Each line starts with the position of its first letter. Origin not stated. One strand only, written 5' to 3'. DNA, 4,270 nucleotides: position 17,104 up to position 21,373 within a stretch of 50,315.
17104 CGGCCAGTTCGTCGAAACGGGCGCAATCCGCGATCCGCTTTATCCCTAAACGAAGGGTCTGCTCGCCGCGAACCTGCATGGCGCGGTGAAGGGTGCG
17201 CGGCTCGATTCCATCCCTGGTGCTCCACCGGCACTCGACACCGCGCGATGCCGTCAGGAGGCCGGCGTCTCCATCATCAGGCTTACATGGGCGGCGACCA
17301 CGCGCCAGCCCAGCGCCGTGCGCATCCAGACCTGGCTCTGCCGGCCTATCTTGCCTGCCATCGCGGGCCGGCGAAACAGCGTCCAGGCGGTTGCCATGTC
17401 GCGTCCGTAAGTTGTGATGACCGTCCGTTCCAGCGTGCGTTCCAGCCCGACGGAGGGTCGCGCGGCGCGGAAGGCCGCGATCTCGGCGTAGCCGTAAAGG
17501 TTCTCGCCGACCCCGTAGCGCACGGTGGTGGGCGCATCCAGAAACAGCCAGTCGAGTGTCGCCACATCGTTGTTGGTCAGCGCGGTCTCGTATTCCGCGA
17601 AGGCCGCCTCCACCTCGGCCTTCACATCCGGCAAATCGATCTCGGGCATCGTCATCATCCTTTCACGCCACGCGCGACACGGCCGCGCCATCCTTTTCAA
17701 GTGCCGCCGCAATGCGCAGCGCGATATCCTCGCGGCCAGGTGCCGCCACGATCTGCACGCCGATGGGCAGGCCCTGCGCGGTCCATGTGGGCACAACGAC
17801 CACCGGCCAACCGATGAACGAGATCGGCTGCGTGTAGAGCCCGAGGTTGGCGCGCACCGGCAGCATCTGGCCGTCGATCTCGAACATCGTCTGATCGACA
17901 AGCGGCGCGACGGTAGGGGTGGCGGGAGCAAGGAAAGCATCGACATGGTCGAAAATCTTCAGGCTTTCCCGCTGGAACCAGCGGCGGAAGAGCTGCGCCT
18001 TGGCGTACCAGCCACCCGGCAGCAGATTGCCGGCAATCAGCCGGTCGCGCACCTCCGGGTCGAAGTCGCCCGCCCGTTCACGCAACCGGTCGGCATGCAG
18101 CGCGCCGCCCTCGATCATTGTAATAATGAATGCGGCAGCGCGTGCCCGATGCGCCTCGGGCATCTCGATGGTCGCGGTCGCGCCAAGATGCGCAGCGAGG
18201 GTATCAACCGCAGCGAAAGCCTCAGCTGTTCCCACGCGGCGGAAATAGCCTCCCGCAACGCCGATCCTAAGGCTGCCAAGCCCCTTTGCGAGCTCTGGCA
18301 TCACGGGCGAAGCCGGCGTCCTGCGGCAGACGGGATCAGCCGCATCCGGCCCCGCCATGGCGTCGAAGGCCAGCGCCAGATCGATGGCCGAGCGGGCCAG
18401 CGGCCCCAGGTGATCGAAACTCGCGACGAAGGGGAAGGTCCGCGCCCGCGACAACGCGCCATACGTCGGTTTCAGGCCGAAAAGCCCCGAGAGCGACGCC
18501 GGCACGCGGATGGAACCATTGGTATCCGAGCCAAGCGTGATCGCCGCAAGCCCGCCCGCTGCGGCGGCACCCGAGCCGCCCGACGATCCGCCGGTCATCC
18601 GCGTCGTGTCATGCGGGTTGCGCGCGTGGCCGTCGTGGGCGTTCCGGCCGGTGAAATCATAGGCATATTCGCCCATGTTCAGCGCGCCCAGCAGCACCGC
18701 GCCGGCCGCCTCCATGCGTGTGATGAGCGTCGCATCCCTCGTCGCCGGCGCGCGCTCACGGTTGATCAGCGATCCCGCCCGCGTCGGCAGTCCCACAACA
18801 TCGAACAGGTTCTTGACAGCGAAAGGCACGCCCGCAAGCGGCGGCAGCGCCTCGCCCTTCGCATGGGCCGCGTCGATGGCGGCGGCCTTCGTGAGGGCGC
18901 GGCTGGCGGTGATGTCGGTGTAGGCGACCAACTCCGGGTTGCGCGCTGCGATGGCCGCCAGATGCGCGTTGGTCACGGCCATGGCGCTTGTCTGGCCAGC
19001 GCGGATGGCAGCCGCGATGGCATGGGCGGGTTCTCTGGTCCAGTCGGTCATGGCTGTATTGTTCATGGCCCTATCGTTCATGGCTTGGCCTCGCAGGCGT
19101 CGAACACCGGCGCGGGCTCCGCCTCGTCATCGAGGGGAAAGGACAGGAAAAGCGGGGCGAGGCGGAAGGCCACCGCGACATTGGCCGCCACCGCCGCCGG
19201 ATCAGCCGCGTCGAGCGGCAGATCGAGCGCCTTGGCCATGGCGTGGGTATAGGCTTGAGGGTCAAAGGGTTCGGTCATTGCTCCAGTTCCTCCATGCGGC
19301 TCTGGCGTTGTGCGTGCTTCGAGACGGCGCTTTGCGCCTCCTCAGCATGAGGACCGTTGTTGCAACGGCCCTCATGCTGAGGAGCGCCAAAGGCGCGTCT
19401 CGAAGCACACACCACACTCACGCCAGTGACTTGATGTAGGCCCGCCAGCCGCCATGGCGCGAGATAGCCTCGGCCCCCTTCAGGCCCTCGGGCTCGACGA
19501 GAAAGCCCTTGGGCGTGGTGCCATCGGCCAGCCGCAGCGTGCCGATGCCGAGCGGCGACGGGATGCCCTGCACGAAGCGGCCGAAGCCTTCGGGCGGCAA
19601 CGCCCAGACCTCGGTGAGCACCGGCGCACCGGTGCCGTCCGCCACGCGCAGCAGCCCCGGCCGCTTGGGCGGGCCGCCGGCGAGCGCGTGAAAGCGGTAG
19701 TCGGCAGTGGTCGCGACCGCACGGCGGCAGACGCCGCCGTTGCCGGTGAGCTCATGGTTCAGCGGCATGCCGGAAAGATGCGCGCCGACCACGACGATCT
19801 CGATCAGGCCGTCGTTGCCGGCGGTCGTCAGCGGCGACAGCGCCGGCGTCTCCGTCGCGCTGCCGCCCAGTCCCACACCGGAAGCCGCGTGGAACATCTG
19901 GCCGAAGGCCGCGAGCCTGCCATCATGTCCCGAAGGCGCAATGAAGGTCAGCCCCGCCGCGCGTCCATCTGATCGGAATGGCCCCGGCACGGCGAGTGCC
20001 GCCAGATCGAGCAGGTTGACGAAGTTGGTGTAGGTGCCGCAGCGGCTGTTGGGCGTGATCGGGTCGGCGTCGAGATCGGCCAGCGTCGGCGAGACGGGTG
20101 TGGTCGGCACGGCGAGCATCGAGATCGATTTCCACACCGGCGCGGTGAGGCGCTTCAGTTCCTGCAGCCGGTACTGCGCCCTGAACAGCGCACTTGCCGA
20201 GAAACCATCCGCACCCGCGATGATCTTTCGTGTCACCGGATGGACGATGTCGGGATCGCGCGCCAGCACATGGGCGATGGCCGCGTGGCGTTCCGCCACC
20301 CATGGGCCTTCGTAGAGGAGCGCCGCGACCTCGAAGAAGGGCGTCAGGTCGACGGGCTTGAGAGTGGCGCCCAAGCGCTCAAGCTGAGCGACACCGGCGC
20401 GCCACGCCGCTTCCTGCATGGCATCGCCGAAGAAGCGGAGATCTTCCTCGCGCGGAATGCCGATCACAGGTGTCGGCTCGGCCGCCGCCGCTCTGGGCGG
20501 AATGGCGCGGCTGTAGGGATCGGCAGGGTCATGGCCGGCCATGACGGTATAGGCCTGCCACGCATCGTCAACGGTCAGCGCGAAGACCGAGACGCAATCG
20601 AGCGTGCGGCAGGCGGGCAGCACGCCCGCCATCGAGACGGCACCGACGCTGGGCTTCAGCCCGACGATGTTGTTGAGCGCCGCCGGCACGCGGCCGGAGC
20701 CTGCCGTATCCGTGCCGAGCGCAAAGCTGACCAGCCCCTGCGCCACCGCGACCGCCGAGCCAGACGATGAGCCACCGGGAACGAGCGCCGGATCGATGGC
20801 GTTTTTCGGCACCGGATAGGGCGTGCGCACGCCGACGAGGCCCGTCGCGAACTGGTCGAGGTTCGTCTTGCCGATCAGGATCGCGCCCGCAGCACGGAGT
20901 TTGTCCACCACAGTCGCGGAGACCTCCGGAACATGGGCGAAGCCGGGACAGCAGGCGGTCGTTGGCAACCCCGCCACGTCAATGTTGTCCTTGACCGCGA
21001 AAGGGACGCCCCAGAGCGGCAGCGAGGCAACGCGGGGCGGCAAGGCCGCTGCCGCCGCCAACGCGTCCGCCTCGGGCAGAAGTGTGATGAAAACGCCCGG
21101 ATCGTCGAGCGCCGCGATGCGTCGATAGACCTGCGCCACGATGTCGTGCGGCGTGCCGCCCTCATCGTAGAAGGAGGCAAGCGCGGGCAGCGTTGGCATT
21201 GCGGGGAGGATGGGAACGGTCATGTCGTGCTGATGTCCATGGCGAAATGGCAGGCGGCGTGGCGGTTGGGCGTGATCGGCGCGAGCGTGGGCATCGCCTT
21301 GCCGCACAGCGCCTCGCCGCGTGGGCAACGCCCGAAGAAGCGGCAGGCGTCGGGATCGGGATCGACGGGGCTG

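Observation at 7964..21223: Carboxybiuret-type ring-mineralisation genes (AtzD-family, AtzG/E/H, AtzF) are split and rewired to an oxygenase, amidohydrolases and a racemase-like protein: candidate pathway for an unidentified N-heterocycle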

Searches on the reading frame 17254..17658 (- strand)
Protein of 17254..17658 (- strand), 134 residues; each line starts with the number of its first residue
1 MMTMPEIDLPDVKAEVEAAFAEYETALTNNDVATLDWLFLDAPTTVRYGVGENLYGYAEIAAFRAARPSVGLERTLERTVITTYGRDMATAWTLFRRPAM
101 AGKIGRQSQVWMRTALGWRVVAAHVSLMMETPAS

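Call 6: search_protein_families(library=pfam, proteins=[window:17254-17658:-])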
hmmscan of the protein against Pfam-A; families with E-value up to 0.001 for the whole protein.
window:17254-17658:- (134 aa): 3 families
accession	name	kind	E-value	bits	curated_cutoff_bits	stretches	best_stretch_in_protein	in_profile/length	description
PF11533.15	AtzH-like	-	2.5e-55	186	27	1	6-130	2-125/126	AtzH-like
PF13474.12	SnoaL_3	-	1.8e-06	28.7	22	1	16-129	1-120/121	SnoaL-like domain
PF14534.12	DUF4440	-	9.6e-06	26.4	25.2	1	16-120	1-107/107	Domain of unknown function (DUF4440)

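Call 7: search_protein_families(library=ncbifam, proteins=[window:17254-17658:-])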
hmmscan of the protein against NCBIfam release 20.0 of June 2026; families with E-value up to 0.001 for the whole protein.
window:17254-17658:- (134 aa): 1 family
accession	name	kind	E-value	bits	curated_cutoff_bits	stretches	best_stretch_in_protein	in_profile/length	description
NF033625.1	HpxZ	equivalog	2.2e-57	192.7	135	1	6-128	1-122/122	oxalurate catabolism protein HpxZ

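Call 69: search_solved_structures(query=window:17254-17658:-, max_evalue=0.001, show_alignments=1)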
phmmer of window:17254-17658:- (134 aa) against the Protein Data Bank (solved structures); distinct sequences matched with E-value up to 0.001: 4.
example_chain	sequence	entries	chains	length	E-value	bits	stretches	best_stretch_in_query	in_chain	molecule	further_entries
2rcd_A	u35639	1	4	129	2.1e-42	147.4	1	6-130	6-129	Uncharacterized protein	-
6bjt_A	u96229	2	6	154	2.4e-42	147.3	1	5-128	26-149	DUF4440 domain-containing protein | AtzH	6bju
6d63_A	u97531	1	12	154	6.3e-42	145.9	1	5-128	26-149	atzH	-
2owp_A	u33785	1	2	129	1.9e-28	102.3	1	6-128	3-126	Hypothetical protein Bxe_B1374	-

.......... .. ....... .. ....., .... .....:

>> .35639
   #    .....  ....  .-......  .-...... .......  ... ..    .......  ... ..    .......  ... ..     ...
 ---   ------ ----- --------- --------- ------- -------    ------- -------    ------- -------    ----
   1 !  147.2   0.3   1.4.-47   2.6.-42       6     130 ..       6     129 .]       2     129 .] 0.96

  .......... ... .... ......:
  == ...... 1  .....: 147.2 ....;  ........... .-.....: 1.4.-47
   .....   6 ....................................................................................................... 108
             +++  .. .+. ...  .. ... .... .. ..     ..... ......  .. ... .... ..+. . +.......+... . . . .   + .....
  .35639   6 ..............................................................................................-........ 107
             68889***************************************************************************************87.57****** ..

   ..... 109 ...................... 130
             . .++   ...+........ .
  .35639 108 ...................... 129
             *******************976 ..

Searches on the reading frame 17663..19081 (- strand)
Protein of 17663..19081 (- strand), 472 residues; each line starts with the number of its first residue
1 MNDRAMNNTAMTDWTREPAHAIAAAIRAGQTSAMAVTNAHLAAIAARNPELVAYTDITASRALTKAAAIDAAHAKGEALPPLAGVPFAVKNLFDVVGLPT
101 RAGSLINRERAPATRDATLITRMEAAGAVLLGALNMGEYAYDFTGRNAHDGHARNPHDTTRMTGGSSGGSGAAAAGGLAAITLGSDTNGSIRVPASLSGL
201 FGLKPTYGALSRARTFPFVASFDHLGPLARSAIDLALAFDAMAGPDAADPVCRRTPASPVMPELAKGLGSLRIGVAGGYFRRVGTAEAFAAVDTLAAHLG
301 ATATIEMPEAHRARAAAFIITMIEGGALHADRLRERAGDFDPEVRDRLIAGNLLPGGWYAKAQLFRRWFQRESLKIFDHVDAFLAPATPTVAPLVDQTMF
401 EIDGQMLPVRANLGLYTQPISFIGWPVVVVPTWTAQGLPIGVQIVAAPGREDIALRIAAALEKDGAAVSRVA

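Call 6: search_protein_families(library=pfam, proteins=[window:17663-19081:-])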
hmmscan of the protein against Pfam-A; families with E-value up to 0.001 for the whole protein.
window:17663-19081:- (472 aa): 1 family
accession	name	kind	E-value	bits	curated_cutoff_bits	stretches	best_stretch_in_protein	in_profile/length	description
PF01425.27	Amidase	-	2.4e-88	297.6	27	1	36-452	2-442/445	Amidase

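Call 7: search_protein_families(library=ncbifam, proteins=[window:17663-19081:-])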
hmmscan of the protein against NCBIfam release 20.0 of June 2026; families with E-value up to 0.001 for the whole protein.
window:17663-19081:- (472 aa): 26 families (the best 25 are shown)
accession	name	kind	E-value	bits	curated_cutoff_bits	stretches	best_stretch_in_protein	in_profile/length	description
NF006631.0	PRK09201.1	equivalog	1.9e-201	669.8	461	1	14-470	4-460/466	AtzE family amidohydrolase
TIGR02715.1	amido_AtzE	subfamily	2.4e-194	646.5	425.75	1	21-466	4-449/452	AtzE family amidohydrolase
TIGR00132.1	gatA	equivalog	1.1e-71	242.1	481.1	1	25-463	4-462/466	Asp-tRNA(Asn)/Glu-tRNA(Gln) amidotransferase subunit GatA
NF005460.0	PRK07056.1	subfamily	1.5e-69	235.1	447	1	18-463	9-451/457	amidase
NF004815.0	PRK06169.1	equivalog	2.5e-67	227.5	506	1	10-465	3-459/471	amidase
NF005688.0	PRK07488.1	equivalog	1.5e-66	225.3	532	1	13-463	7-464/474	indoleacetamide hydrolase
NF005687.0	PRK07487.1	subfamily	8.3e-65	219.4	428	1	16-470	7-461/468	amidase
NF004816.0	PRK06170.1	equivalog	6.4e-64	216.4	503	1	7-465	2-482/493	amidase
NF004717.0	PRK06061.1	equivalog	5.1e-63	213.4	498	1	20-464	20-466/483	amidase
NF004622.0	PRK05962.1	equivalog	4.1e-62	210.4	463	1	38-463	9-426/431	amidase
NF004766.0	PRK06102.1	equivalog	1.2e-60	206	559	1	18-463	9-449/455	amidase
NF006169.0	PRK08310.1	equivalog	5e-58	197.4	391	1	66-463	13-392/395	amidase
NF006043.0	PRK08186.1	subfamily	1.2e-56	192.4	487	1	19-466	9-449/600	allophanate hydrolase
NF009119.0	PRK12470.1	equivalog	2.1e-56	191.9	498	1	11-463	3-450/462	amidase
NF005565.0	PRK07235.1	subfamily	2.9e-55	187.9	545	2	69-289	75-295/506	amidase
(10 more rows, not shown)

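Call 68: search_solved_structures(query=window:17663-19081:-, max_evalue=1e-40)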
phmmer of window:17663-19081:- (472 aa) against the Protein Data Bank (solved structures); distinct sequences matched with E-value up to 1e-40: 13.
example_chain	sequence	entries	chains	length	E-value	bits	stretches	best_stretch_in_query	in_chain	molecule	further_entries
6c62_A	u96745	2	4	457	1.6e-138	465.9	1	23-467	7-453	Biuret hydrolase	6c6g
4wj3_A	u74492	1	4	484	1.5e-58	202.3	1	22-325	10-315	Glutamyl-tRNA(Gln) amidotransferase subunit A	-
2dc0_A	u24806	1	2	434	1.9e-52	182.2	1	26-461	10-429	probable amidase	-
3kfu_E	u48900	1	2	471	1.6e-50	175.9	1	19-464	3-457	Glutamyl-tRNA(Gln) amidotransferase subunit A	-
6dhv_A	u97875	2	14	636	7.8e-50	173.6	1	58-464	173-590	Fatty acid amide hydrolase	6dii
8eww_A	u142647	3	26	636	2.1e-49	172.2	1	58-464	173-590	Fatty acid amide hydrolase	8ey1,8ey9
2df4_A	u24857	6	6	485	8.4e-49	170.2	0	43-319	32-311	Glutamyl-tRNA(Gln) amidotransferase subunit A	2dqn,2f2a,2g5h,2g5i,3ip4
3h0l_A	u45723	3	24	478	1.2e-47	166.4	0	68-281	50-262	Glutamyl-tRNA(Gln) amidotransferase subunit A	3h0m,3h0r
8s7z_A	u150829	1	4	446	4.5e-46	161.2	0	16-244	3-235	Urethanase umg-sp1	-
9giz_A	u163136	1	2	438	5.5e-46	160.9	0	16-244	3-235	UMG-SP-1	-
3al0_A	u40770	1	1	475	4.5e-45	157.9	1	82-465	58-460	Glutamyl-tRNA(Gln) amidotransferase subunit A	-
2gi3_A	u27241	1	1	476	4.5e-45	157.9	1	82-465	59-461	Glutamyl-tRNA(Gln) amidotransferase subunit A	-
9je9_A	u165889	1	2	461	4.6e-42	148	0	15-245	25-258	Amidase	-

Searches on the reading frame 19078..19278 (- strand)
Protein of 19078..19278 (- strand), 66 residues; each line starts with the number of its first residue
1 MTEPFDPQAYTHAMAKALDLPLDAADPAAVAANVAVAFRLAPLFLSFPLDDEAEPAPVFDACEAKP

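Call 7: search_protein_families(library=ncbifam, proteins=[window:19078-19278:-])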
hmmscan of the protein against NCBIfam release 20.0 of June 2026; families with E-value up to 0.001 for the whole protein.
window:19078-19278:- (66 aa): 0 families

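Call 61: search_protein_families(library=pfam, proteins=[window:19078-19278:-])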
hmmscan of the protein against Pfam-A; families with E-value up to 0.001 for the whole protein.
window:19078-19278:- (66 aa): 1 family
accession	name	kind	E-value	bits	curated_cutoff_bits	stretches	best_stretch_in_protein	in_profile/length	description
PF13318.11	AtzG-like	-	1e-11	45.4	24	1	10-59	1-50/50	1-carboxybiuret hydrolase subunit AtzG-like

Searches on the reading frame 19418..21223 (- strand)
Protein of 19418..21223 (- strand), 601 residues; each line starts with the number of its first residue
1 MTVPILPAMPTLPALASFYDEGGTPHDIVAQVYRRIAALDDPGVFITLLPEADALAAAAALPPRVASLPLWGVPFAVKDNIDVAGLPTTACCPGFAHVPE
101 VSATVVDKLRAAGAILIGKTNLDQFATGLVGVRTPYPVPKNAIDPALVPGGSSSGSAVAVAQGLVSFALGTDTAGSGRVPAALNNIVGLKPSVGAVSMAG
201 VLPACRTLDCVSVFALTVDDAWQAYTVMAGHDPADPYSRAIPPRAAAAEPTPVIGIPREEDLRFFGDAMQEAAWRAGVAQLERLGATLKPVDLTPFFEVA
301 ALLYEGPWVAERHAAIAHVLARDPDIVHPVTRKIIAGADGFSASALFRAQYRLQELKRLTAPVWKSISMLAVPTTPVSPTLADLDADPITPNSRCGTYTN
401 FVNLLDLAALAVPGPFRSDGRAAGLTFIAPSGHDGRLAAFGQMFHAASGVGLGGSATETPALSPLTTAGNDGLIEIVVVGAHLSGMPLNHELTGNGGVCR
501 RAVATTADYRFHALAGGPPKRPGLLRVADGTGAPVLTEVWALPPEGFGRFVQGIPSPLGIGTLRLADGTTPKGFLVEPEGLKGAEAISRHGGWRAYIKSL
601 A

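Call 9: search_protein_families(library=ncbifam, proteins=[window:19418-21223:-])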
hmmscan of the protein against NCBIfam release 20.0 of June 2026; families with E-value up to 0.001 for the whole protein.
window:19418-21223:- (601 aa): 26 families (the best 25 are shown)
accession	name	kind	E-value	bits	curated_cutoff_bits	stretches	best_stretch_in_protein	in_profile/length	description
NF006043.0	PRK08186.1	subfamily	6.5e-248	824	487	1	11-599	8-596/600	allophanate hydrolase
TIGR02713.1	allophanate_hyd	equivalog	3.3e-233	775.3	511.05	1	43-597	2-562/563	allophanate hydrolase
TIGR00132.1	gatA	equivalog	1.9e-60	205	481.1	2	26-301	13-293/466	Asp-tRNA(Asn)/Glu-tRNA(Gln) amidotransferase subunit GatA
NF005460.0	PRK07056.1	subfamily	3.8e-56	190.9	447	1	9-444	7-449/457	amidase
NF004622.0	PRK05962.1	equivalog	6.8e-55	186.6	463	1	35-441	14-421/431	amidase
NF004766.0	PRK06102.1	equivalog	2e-53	182.1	559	1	15-438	13-441/455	amidase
NF005688.0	PRK07488.1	equivalog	3.4e-52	177.9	532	1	25-445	27-463/474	indoleacetamide hydrolase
NF006631.0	PRK09201.1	equivalog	1e-50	172.9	461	1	26-434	24-441/466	AtzE family amidohydrolase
TIGR02715.1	amido_AtzE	subfamily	7.2e-50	170.2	425.75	1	26-439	17-439/452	AtzE family amidohydrolase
NF006169.0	PRK08310.1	equivalog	2.9e-47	161.9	391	1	63-445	19-391/395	amidase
NF004717.0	PRK06061.1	equivalog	5.6e-40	137.4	498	1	24-440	32-459/483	amidase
NF005686.0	PRK07486.1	subfamily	8.1e-39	133.6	465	1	49-448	61-473/486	amidase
NF005687.0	PRK07487.1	subfamily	1.1e-38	133.2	428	1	53-414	52-418/468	amidase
NF004815.0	PRK06169.1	equivalog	3e-38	131.6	506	1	24-449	25-460/471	amidase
NF006006.0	PRK08137.1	equivalog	1.3e-37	129.8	534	1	29-245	54-283/529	amidase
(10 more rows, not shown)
